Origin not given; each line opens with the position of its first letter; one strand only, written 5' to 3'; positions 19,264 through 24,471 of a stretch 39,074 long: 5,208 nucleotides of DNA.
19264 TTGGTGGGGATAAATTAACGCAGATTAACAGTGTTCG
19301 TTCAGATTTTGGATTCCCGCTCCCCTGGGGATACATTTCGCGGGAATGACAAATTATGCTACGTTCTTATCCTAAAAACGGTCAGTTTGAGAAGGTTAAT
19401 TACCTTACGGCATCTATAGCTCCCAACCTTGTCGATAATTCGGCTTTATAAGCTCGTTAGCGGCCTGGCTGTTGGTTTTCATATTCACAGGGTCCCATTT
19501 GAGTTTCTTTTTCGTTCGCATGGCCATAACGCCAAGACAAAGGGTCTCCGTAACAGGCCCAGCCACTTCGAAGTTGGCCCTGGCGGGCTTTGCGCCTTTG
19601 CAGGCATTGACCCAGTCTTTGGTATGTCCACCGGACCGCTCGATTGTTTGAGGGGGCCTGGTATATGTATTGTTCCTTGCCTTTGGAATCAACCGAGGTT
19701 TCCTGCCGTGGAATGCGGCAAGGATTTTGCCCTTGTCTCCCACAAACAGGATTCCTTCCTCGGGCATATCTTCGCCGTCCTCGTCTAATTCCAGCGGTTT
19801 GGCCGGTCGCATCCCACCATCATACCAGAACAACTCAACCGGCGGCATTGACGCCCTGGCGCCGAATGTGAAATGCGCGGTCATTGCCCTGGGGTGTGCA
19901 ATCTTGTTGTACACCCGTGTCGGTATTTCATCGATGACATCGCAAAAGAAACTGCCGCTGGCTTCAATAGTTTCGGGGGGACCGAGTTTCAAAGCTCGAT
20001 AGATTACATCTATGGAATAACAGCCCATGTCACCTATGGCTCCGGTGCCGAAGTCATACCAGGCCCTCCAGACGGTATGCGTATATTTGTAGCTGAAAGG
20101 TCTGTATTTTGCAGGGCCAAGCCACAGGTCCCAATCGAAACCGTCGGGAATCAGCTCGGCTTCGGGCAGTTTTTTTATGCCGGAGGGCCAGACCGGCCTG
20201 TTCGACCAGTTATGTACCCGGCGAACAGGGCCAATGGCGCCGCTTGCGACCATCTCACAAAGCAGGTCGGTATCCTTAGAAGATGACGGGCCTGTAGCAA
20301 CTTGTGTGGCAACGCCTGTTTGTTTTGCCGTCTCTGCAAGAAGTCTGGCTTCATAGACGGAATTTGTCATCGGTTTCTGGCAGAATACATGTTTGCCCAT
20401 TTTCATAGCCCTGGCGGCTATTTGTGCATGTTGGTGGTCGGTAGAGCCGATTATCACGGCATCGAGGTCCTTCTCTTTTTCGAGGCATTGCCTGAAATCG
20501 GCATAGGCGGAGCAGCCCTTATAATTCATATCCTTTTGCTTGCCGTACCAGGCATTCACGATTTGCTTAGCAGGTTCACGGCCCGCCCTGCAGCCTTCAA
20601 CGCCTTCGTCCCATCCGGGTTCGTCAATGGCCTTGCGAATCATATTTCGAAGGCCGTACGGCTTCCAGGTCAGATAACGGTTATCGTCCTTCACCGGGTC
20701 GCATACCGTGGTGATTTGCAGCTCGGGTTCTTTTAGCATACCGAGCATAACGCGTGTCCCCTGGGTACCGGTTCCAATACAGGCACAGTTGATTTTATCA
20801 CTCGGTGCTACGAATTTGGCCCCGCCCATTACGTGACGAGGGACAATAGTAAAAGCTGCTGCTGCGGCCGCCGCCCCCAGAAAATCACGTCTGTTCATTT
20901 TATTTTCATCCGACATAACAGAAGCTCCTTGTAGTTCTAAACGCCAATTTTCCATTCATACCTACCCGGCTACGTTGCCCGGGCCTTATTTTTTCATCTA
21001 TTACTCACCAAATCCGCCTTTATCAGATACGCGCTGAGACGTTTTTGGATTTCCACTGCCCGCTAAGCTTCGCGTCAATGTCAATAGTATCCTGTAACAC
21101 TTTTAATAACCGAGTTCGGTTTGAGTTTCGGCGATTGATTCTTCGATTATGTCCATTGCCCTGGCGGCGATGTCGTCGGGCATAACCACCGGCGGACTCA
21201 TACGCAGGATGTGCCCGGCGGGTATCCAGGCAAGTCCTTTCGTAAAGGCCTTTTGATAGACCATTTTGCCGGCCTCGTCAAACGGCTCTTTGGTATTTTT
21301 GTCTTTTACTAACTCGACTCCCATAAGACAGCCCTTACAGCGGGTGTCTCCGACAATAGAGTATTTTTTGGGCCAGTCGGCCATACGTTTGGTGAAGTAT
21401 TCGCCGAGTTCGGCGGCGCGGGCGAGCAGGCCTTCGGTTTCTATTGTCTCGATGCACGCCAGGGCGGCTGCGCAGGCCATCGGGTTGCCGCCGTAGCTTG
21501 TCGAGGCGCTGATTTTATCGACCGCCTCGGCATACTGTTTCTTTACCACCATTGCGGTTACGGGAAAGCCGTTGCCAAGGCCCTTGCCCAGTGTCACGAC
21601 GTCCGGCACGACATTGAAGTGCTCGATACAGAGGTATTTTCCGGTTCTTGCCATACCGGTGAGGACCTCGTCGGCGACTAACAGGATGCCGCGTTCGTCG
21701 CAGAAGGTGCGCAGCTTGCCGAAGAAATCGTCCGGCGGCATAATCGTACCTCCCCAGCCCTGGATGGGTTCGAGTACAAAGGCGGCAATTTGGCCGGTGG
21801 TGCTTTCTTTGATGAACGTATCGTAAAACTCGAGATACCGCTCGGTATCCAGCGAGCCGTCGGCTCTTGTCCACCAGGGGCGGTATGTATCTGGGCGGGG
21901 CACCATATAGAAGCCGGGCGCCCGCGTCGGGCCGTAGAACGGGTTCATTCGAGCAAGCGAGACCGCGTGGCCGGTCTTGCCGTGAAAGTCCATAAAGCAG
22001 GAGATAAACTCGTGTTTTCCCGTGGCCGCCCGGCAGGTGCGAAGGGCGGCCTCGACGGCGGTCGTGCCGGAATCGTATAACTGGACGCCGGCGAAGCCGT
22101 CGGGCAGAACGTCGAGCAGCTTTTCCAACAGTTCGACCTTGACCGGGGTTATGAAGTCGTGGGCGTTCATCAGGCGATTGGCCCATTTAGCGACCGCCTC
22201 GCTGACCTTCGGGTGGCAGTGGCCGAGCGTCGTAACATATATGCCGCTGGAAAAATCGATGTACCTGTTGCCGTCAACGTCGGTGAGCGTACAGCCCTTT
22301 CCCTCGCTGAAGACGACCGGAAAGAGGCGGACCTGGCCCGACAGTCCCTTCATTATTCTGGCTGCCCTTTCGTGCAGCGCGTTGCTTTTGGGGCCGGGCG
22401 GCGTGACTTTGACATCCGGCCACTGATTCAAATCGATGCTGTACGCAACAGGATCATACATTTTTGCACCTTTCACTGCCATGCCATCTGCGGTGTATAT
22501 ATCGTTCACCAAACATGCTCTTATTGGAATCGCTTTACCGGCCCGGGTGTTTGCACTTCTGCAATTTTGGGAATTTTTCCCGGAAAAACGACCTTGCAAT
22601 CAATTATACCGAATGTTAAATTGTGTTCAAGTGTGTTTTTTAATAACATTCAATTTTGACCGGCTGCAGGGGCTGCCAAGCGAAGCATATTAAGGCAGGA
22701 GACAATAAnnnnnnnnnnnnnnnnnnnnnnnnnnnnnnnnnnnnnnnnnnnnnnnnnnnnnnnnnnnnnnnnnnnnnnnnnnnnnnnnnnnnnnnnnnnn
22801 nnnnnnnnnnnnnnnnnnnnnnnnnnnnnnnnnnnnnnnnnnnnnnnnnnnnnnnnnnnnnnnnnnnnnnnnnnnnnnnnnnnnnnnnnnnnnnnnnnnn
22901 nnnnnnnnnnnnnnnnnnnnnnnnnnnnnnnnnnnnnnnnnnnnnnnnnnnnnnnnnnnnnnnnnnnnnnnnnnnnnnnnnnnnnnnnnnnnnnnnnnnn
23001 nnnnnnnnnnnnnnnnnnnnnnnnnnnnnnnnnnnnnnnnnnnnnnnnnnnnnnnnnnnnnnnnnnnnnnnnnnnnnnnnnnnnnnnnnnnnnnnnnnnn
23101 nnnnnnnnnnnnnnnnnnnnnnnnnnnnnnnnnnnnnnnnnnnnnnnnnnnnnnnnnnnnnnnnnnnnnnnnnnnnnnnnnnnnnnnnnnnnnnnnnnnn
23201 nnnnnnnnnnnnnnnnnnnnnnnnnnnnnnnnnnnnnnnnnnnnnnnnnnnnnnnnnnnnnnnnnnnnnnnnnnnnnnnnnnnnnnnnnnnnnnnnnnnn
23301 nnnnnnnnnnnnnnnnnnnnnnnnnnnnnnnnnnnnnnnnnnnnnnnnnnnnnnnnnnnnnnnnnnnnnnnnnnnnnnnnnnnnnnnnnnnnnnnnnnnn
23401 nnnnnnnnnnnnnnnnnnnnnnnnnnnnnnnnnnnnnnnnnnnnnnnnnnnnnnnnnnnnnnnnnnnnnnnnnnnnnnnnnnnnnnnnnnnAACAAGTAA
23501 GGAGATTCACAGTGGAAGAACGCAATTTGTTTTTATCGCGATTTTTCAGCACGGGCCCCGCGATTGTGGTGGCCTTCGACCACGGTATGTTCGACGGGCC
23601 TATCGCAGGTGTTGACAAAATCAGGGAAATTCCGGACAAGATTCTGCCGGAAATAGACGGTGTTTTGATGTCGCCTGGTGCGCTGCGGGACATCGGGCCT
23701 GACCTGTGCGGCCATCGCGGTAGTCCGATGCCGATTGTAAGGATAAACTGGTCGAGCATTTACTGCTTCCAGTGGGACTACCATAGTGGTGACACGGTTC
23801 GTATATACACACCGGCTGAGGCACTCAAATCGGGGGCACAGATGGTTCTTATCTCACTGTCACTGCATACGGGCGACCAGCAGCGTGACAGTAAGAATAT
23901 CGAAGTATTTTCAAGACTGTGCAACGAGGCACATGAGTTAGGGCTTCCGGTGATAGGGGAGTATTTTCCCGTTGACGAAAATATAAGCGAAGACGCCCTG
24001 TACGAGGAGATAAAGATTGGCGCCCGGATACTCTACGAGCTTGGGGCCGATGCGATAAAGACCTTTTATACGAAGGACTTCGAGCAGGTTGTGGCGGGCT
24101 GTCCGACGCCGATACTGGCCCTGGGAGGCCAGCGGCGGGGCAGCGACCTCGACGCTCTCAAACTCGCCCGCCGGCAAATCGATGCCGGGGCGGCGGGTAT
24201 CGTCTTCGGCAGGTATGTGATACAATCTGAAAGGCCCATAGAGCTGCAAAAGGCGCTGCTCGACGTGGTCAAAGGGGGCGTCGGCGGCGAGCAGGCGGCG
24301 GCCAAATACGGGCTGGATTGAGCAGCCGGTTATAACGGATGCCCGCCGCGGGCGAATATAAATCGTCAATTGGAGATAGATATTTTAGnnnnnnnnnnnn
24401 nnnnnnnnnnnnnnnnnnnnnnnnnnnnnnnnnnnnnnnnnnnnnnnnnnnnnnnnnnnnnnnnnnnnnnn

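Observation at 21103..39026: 18-kb glycan-utilisation locus with an unusual enzyme mix: candidate uncharacterised catabolic system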

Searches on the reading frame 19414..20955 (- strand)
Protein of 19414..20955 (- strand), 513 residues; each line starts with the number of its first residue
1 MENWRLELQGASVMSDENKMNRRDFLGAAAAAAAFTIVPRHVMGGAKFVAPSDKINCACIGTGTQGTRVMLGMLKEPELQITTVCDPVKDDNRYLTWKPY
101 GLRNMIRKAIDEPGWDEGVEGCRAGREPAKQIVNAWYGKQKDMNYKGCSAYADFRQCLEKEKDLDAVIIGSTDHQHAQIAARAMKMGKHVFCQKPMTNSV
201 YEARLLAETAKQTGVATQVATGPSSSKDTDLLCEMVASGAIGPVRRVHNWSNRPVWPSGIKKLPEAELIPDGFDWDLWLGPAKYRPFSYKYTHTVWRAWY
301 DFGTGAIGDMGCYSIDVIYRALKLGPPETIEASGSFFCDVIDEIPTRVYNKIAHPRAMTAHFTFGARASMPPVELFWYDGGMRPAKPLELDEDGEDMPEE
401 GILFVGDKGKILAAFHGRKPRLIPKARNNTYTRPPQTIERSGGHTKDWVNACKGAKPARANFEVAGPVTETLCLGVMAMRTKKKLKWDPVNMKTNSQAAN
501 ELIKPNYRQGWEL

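Call 4: search_protein_families(library=pfam, proteins=[window:19414-20955:-], max_evalue=0.01)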
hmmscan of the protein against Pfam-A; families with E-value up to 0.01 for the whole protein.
window:19414-20955:- (513 aa): 4 families
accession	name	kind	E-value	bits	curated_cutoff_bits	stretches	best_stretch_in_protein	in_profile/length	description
PF19051.5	GFO_IDH_MocA_C2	-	2.6e-19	70.2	23.3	2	255-319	36-98/254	Oxidoreductase family, C-terminal alpha/beta domain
PF01408.29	GFO_IDH_MocA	-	9.9e-17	62.2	24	1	144-220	44-119/120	Oxidoreductase family, NAD-binding Rossmann fold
PF22725.1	GFO_IDH_MocA_C3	-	7e-06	26.5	27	1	292-337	31-75/124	GFO/IDH/MocA C-terminal domain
PF10518.14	TAT_signal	-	0.00014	22.1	22.7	1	19-34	1-16/21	TAT (twin-arginine translocation) pathway signal sequence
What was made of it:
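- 19414..20955 (-): TAT-signal GFO/IDH/MocA oxidoreductase, glycoside 3-dehydrogenase-like. Probable member, last gene of the aminotransferase transcription unit. Pfam GFO_IDH_MocA plus TAT_signal (call 4).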

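Call 43: search_protein_families(library=ncbifam, proteins=[window:19414-20955:-], max_evalue=0.001)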
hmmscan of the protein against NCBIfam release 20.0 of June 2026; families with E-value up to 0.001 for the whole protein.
window:19414-20955:- (513 aa): 8 families
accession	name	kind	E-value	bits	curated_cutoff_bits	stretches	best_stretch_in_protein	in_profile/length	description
NF058561.1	BT_2158_fam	equivalog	3.1e-116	388.8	750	2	135-506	67-441/487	glycoside 3-dehydrogenase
TIGR04380.1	myo_inos_iolG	equivalog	6.6e-14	51.5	355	1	149-257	51-158/330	inositol 2-dehydrogenase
NF052479.1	LevoglcsnDh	equivalog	1.3e-12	47.1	650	1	149-246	60-156/386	levoglucosan dehydrogenase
NF041392.1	XylDh_Gfo6_Halo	equivalog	2e-09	36.7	350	1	151-249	71-168/350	D-xylose 1-dehydrogenase Gfo6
NF040723.1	UDP-GlcNAcDh_Arch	equivalog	6e-08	32.6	450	1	148-221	47-118/302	UDP-N-acetylglucosamine 3-dehydrogenase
NF008607.0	PRK11579.1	subfamily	4.6e-07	29.2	330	1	157-247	58-148/346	oxidoreductase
NF007574.0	PRK10206.1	equivalog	2.3e-06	26.9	352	1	145-216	48-118/345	oxidoreductase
NF052679.1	InsChiInosDhIolG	equivalog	2.7e-06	26.6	540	1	156-213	59-116/343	bifunctional inositol 2-dehydrogenase/D-chiro-inositol 1-dehydrogenase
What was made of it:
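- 19414..20955 (-): Best NCBIfam model is the BT_2158 family glycoside 3-dehydrogenase, 389 bits against a cut-off of 750 (call 43).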

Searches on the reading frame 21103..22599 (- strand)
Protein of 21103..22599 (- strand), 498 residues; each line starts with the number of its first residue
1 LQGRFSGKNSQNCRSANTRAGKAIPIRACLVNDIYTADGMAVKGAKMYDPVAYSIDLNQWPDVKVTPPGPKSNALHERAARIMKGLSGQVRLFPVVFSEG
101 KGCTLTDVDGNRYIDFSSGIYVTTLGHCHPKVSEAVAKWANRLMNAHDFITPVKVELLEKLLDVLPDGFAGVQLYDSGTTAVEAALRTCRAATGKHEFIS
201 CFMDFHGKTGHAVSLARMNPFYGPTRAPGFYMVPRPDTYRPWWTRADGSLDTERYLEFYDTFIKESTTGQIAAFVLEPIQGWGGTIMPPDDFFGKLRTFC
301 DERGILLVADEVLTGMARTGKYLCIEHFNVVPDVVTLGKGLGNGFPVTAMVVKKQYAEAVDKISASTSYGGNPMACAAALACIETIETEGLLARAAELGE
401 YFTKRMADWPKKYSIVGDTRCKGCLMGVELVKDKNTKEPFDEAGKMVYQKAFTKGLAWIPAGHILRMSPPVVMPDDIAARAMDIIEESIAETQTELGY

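Call 3: search_protein_families(library=pfam, proteins=[window:21103-22599:-], max_evalue=0.01)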
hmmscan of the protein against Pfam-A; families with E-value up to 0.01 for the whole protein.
window:21103-22599:- (498 aa): 1 family
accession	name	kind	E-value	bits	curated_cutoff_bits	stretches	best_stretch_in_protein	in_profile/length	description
PF00202.27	Aminotran_3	-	3e-97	326.3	30.5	1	92-487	8-401/403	Aminotransferase class-III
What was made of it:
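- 21103..22482 (-): Class-III (GabT/ArgD-like) aminotransferase. The ORF runs to 22599, but the likely start is the ATG at 22482. Pfam Aminotran_3, 3e-97 (call 3).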

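Call 6: search_protein_families(library=ncbifam, proteins=[window:21103-22599:-], max_evalue=0.01)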
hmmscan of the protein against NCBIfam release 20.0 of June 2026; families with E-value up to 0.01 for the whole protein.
window:21103-22599:- (498 aa): 70 families (the best 25 are shown)
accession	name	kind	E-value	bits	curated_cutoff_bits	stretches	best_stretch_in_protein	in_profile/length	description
NF004426.0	PRK05769.1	equivalog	2.4e-112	376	552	1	59-492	4-440/441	acetyl ornithine aminotransferase family protein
NF006228.0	PRK08360.1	equivalog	5.8e-99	331.7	608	1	85-493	15-428/443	aspartate aminotransferase family protein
NF005993.0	PRK08117.1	subfamily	7e-93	311.6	574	1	95-493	27-431/433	aspartate aminotransferase family protein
NF005376.0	PRK06918.1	equivalog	2.1e-89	300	676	1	67-492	12-444/451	4-aminobutyrate--2-oxoglutarate transaminase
TIGR00700.1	GABAtrnsam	equivalog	1.3e-88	297.5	506.65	1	76-490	1-419/420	4-aminobutyrate--2-oxoglutarate transaminase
NF004714.0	PRK06058.1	subfamily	1.8e-88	297.1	639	1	55-491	6-446/447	4-aminobutyrate--2-oxoglutarate transaminase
NF006368.0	PRK08593.1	equivalog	1e-86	291.3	570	1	86-493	19-433/448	aspartate aminotransferase family protein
NF045634.1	LeuMetRace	equivalog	5.3e-82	275.8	800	1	75-492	6-427/432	leucine/methionine racemase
TIGR00707.1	argD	subfamily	1.8e-81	273.9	410.05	2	255-489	154-380/381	acetylornithine/succinylornithine family transaminase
NF004718.0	PRK06062.1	subfamily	3.8e-81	272.9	472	1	72-493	17-450/454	hypothetical protein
NF049939.1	HyAminethphonNHLyPbfA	equivalog_domain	8.4e-80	268.4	525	1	97-491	47-441/442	(R)-1-hydroxy-2-aminoethylphosphonate ammonia-lyase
NF004171.0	PRK05639.1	equivalog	9.8e-76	255.4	639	1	59-492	2-444/457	alanine/serine racemase family protein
NF002874.0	PRK03244.1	equivalog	9.2e-75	251.9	457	2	262-492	175-395/399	acetylornithine transaminase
NF005692.0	PRK07495.1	equivalog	1.2e-72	244.9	724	1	97-493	26-423/425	4-aminobutyrate--2-oxoglutarate transaminase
NF004755.0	PRK06082.1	equivalog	2.1e-72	244.1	467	1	98-494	59-454/459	aspartate aminotransferase family protein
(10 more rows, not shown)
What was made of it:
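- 21103..22482 (-): All NCBIfam hits are below cut-off (call 6).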

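Call 38: search_solved_structures(query=window:21103-22599:-, max_evalue=1e-20)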
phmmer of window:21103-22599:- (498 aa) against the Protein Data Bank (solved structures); distinct sequences matched with E-value up to 1e-20: 176 (the best 60 are shown).
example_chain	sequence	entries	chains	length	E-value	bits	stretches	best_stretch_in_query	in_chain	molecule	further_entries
7vno_A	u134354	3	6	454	8.1e-80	272.1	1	61-497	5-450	454aa long hypothetical 4-aminobutyrate aminotransferase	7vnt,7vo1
9wqz_A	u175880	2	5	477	3.1e-74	253.7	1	59-494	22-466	Alanine/serine racemase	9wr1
5wya_A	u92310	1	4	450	1.6e-70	241.5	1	87-490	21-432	Isoleucine 2-epimerase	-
4ysn_A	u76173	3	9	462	1.7e-70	241.4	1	87-490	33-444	Putative 4-aminobutyrate aminotransferase | Isoleucine 2-epimerase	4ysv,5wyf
5ll2_A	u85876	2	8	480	2e-70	241.2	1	87-490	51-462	Isoleucine 2-epimerase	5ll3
1z3z_A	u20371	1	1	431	4.4e-70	240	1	93-487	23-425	dialkylglycine decarboxylase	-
1dka_A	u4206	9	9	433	8.3e-70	239.1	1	93-487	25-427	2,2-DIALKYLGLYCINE DECARBOXYLASE (PYRUVATE) | 2,2-Dialkylglycine decarboxylase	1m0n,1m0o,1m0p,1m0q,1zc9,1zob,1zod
1d7r_A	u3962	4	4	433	1.3e-69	238.4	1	93-487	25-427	PROTEIN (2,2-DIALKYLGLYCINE DECARBOXYLASE (PYRUVATE))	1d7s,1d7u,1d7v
1dgd_A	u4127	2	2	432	1.4e-69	238.4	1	93-487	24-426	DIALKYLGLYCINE DECARBOXYLASE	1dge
9wrf_A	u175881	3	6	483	3.3e-69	237.1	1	90-491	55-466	Broad substrate specificity amino-acid racemase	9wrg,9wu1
3q8n_A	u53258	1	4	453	1.5e-67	231.7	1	66-491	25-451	4-aminobutyrate transaminase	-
4atp_A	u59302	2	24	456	5.3e-67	229.9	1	58-488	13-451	4-AMINOBUTYRATE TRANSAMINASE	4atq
3oks_A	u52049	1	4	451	4e-66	227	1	66-488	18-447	4-aminobutyrate transaminase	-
5m4b_A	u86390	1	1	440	5.9e-66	226.4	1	86-494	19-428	Aminotransferase class-III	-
5m4d_A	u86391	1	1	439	6e-66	226.4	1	87-494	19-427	Aminotransferase class-III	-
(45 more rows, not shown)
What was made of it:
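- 21103..22482 (-): Closest solved relatives are GABA aminotransferases and amino-acid racemases (call 38).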

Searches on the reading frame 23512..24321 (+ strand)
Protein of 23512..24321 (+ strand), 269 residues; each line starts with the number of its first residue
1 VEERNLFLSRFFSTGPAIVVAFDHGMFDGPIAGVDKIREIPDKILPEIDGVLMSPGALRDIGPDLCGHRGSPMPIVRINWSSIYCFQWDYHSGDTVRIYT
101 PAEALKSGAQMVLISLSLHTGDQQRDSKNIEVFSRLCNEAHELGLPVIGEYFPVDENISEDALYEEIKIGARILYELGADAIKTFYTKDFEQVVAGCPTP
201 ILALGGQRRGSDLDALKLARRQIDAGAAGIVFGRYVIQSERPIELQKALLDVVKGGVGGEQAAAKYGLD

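Call 3: search_protein_families(library=pfam, proteins=[window:23512-24321:+], max_evalue=0.01)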
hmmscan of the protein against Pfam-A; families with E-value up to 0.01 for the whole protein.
window:23512-24321:+ (269 aa): 2 families
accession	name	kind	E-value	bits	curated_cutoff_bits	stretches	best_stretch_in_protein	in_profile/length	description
PF01791.15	DeoC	-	2.6e-16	60.4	23.8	1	18-238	2-228/229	DeoC/LacD family aldolase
PF22649.2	Cgl0159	-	0.0087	15.8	27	0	46-237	42-236/251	Cgl0159-like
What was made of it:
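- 23512..24321 (+): Class I aldolase of the DhnA / LsrF / ADH-synthase branch. Pfam DeoC, 2.6e-16 (call 3).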

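Call 6: search_protein_families(library=ncbifam, proteins=[window:23512-24321:+], max_evalue=0.01)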
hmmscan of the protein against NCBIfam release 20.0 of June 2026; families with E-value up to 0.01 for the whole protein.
window:23512-24321:+ (269 aa): 6 families
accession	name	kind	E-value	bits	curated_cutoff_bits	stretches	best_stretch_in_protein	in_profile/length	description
NF005556.0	PRK07226.1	subfamily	1.8e-41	142.3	241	1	8-266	10-264/267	2-amino-3,7-dideoxy-D-threo-hept-6-ulosonate synthase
NF006081.0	PRK08227.1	equivalog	2e-38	132.3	297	1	8-264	40-284/291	3-hydroxy-5-phosphonooxypentane-2,4-dione thiolase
TIGR01949.1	ADH_synth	equivalog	3e-34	118.9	299.45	1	7-262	6-253/255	2-amino-3,7-dideoxy-D-threo-hept-6-ulosonate synthase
NF040816.1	Fbpase1_Arch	equivalog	4.7e-29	101.7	430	1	7-264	11-268/271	class I fructose-bisphosphate aldolase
NF041223.1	BagB_FevI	exception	1.3e-14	54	500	1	17-254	24-255/257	bagremycin/ferroverdin biosynthesis DhnA-type aldolase BagB/FevI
NF001273.0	PRK00230.1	equivalog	0.0034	16.8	193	0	91-118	185-212/233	orotidine-5'-phosphate decarboxylase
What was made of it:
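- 23512..24321 (+): NCBIfam PRK07226 142 bits and LsrF 132 bits, both below cut-off (call 6).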

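Call 40: search_solved_structures(query=window:23512-24321:+, max_evalue=0.001)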
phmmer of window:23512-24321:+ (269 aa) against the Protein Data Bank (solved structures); distinct sequences matched with E-value up to 0.001: 7.
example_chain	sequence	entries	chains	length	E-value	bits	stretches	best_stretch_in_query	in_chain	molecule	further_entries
3gkf_O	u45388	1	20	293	1.2e-25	93.6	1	8-256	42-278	Aldolase lsrF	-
3glc_A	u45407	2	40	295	1.2e-25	93.5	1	8-256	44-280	Aldolase lsrF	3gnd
4p2v_A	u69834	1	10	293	7.9e-25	90.8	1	8-256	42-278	Uncharacterized aldolase LsrF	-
2qjg_A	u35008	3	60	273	7.2e-24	87.7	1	14-262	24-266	Putative aldolase MJ0400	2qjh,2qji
1w8s_A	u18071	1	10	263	6.2e-18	68.2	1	7-256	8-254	FRUCTOSE-BISPHOSPHATE ALDOLASE CLASS I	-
1ojx_A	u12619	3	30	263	1.9e-16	63.3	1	7-256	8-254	FRUCTOSE-BISPHOSPHATE ALDOLASE CLASS I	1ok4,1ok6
2yce_A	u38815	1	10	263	2e-16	63.3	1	7-256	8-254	FRUCTOSE-BISPHOSPHATE ALDOLASE CLASS 1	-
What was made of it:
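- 23512..24321 (+): Top PDB sequence matches are LsrF and MJ0400 (call 40).
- Closest known: lsr autoinducer-2 operon. Same: LsrF is the top solved match of the aldolase (call 40), and LsrK is a strong kinase match (call 6).
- The aldolase is closer to LsrF and ADH synthase than to LacD (calls 6, 40).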
